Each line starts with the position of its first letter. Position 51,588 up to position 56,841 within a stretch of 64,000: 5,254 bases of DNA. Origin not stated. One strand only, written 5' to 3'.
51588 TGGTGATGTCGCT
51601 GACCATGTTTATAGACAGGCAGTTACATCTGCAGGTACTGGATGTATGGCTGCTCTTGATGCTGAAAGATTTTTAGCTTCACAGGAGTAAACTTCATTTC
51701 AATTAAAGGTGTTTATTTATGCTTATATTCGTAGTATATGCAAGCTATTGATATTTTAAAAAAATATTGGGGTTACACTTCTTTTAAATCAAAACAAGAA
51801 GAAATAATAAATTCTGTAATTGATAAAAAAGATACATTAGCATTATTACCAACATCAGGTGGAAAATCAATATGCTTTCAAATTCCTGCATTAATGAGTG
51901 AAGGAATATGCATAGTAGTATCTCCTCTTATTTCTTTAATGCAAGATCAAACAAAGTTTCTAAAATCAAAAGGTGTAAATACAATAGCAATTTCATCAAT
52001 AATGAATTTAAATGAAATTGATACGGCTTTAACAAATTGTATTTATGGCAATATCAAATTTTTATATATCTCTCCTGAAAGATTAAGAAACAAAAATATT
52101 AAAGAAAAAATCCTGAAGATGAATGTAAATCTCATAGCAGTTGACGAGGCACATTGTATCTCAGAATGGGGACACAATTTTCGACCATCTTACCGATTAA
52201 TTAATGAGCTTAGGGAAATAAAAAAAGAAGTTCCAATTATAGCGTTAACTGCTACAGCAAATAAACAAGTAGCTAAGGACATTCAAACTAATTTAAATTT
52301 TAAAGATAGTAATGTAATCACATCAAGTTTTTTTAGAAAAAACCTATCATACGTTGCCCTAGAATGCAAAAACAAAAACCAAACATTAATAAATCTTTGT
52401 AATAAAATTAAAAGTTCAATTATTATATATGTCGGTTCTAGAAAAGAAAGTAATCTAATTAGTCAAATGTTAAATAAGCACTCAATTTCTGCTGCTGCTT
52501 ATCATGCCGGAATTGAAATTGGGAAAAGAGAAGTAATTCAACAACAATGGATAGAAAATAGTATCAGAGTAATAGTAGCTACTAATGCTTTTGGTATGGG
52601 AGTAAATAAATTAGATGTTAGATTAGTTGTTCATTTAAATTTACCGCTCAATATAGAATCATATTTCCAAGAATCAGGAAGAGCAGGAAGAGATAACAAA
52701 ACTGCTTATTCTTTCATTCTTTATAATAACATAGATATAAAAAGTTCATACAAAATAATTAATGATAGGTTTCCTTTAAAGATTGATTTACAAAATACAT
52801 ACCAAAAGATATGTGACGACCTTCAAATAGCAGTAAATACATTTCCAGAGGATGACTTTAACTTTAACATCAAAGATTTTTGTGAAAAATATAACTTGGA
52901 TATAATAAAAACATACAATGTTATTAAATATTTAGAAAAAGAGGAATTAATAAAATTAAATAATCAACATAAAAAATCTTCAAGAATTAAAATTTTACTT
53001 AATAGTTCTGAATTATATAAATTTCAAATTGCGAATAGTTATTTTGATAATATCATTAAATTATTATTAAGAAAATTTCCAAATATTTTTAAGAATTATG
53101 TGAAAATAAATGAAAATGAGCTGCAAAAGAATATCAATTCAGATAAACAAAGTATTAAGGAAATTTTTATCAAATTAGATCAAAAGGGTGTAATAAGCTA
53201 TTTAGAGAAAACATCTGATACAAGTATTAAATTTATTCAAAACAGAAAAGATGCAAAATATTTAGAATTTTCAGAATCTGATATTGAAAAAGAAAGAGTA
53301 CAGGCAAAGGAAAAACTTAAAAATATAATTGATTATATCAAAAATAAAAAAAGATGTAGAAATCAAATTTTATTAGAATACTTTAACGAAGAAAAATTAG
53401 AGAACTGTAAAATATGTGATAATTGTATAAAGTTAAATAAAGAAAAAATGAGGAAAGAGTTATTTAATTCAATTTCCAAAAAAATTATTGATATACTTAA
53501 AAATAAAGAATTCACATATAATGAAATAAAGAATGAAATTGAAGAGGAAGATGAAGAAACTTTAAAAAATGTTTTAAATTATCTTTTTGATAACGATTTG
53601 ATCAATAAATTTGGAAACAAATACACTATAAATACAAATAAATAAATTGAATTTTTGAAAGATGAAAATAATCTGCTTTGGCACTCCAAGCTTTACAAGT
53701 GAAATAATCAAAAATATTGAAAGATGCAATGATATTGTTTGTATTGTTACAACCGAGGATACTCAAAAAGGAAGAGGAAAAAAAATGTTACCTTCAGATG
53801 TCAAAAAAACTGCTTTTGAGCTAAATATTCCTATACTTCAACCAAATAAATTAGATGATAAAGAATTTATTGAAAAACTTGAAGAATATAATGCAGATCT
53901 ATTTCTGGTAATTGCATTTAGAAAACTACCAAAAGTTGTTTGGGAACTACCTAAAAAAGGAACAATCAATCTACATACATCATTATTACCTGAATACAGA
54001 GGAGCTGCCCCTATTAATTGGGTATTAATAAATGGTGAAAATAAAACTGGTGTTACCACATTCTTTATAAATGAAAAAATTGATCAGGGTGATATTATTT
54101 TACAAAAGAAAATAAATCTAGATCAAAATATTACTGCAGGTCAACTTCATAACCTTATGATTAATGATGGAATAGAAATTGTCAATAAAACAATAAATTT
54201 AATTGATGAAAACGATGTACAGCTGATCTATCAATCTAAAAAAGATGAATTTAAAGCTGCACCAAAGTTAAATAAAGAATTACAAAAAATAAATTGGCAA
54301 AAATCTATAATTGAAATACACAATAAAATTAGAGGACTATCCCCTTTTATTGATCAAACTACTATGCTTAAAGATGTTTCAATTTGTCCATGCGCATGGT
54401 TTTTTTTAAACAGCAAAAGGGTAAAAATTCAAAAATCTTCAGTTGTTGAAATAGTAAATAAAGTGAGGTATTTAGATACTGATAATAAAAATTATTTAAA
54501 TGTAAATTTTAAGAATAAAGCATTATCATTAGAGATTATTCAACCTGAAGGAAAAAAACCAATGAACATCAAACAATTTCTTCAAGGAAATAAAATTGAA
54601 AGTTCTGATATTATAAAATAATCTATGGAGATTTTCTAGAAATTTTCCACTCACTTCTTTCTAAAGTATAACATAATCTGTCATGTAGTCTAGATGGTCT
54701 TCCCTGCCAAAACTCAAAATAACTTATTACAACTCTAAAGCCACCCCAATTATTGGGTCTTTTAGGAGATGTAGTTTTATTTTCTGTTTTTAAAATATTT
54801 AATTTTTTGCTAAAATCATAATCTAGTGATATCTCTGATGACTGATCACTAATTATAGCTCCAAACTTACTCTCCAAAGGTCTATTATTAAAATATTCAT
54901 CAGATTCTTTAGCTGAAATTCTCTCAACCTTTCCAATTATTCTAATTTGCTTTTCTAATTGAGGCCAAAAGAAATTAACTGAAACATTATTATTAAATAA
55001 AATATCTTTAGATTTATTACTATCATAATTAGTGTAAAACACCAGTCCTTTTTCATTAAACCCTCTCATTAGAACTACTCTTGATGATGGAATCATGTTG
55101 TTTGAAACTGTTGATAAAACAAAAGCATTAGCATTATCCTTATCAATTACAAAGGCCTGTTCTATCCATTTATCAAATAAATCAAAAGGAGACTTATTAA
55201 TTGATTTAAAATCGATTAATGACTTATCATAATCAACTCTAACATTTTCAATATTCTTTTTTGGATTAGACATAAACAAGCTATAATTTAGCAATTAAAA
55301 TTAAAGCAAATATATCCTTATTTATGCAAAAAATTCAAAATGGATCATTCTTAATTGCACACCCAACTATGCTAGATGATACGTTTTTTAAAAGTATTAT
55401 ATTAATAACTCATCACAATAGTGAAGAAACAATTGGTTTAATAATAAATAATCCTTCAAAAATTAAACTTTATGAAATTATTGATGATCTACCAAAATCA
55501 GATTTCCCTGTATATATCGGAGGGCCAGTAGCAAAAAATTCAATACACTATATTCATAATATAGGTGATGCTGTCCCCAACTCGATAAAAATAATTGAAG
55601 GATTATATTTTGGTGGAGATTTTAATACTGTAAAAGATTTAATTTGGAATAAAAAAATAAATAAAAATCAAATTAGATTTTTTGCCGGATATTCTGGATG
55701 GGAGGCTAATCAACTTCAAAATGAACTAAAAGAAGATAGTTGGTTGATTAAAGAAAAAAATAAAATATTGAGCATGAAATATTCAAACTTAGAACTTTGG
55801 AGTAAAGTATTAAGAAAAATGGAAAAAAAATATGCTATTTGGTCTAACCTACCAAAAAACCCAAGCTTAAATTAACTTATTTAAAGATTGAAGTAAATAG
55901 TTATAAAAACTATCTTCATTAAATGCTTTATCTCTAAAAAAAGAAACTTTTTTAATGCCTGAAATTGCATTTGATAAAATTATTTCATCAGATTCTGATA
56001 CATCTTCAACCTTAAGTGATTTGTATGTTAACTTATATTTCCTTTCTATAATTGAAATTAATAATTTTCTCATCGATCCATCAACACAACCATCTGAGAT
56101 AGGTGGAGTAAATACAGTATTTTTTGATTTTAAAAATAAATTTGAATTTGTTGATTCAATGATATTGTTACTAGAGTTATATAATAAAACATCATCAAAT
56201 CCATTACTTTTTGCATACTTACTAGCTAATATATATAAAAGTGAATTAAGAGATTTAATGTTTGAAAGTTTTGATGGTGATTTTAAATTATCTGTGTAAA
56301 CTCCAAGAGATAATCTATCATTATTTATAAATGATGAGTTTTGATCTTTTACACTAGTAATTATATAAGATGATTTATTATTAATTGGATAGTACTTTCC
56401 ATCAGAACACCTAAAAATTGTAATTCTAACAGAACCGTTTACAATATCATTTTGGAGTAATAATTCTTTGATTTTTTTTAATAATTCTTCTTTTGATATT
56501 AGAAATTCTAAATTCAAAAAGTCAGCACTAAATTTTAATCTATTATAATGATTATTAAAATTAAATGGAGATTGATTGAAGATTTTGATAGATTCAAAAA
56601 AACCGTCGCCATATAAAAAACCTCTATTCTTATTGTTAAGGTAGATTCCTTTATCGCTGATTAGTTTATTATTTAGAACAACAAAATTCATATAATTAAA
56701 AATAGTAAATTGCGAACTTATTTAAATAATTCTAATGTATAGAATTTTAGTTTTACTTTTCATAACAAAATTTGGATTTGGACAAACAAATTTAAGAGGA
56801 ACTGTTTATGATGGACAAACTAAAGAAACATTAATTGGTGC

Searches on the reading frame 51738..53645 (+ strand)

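Call 30: search_protein_families(library=pfam, max_evalue=0.00001, proteins=[window:51738-53645:+])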
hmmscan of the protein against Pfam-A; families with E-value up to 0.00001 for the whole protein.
window:51738-53645:+ (635 aa): 3 families
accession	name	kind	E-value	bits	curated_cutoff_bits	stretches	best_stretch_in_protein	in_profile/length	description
PF00270.35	DEAD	-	1.6e-24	87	26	1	19-179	3-165/167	DEAD/DEAH box helicase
PF00271.37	Helicase_C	-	2.5e-18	66.8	23.5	1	213-319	2-109/110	Helicase conserved C-terminal domain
PF16124.10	RecQ_Zn_bind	-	3.7e-12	47.2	25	1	514-563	15-65/66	RecQ zinc-binding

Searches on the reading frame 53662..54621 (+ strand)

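Call 30: search_protein_families(library=pfam, max_evalue=0.00001, proteins=[window:53662-54621:+])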
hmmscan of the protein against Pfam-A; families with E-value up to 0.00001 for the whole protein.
window:53662-54621:+ (319 aa): 2 families
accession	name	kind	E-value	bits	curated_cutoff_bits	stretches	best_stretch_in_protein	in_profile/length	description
PF00551.24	Formyl_trans_N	-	4.6e-36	124.7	26.1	1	1-166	1-169/181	Formyl transferase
PF02911.23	Formyl_trans_C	-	8.6e-18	64.8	21.1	1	202-310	1-99/100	Formyl transferase, C-terminal domain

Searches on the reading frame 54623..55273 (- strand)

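Call 30: search_protein_families(library=pfam, max_evalue=0.00001, proteins=[window:54623-55273:-])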
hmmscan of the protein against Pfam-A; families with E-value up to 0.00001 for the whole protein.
window:54623-55273:- (216 aa): 3 families
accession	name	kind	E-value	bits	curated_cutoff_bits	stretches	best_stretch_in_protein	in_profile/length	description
PF10590.14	PNP_phzG_C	-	2.1e-18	66.4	27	1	176-216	1-42/42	Pyridoxine 5'-phosphate oxidase C-terminal dimerisation region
PF01243.27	PNPOx_N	-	5.8e-18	65.8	28.1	1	47-147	11-102/120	Pyridoxamine 5'-phosphate oxidase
PF12766.13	Pyridox_oxase_2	-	3.5e-10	40.8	26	1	44-117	17-97/100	Pyridoxamine 5'-phosphate oxidase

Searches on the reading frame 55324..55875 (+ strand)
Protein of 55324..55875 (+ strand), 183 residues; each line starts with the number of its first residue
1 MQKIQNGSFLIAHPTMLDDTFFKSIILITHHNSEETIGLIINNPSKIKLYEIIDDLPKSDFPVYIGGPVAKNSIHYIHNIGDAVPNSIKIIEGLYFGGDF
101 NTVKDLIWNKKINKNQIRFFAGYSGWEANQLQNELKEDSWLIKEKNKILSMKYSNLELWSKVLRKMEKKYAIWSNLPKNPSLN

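Call 30: search_protein_families(library=pfam, max_evalue=0.00001, proteins=[window:55324-55875:+])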
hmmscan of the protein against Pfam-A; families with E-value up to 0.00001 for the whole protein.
window:55324-55875:+ (183 aa): 1 family
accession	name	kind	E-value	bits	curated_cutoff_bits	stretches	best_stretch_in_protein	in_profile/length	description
PF02622.21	DUF179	-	4.6e-40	137.6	27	1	14-166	1-156/157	AlgH-like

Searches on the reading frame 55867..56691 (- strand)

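Call 30: search_protein_families(library=pfam, max_evalue=0.00001, proteins=[window:55867-56691:-])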
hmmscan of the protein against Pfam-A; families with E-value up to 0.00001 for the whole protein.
window:55867-56691:- (274 aa): 1 family
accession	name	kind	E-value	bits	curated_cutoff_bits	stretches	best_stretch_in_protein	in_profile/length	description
PF01063.24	Aminotran_4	-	3.1e-49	168.3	28.5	1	30-250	1-221/223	Amino-transferase class IV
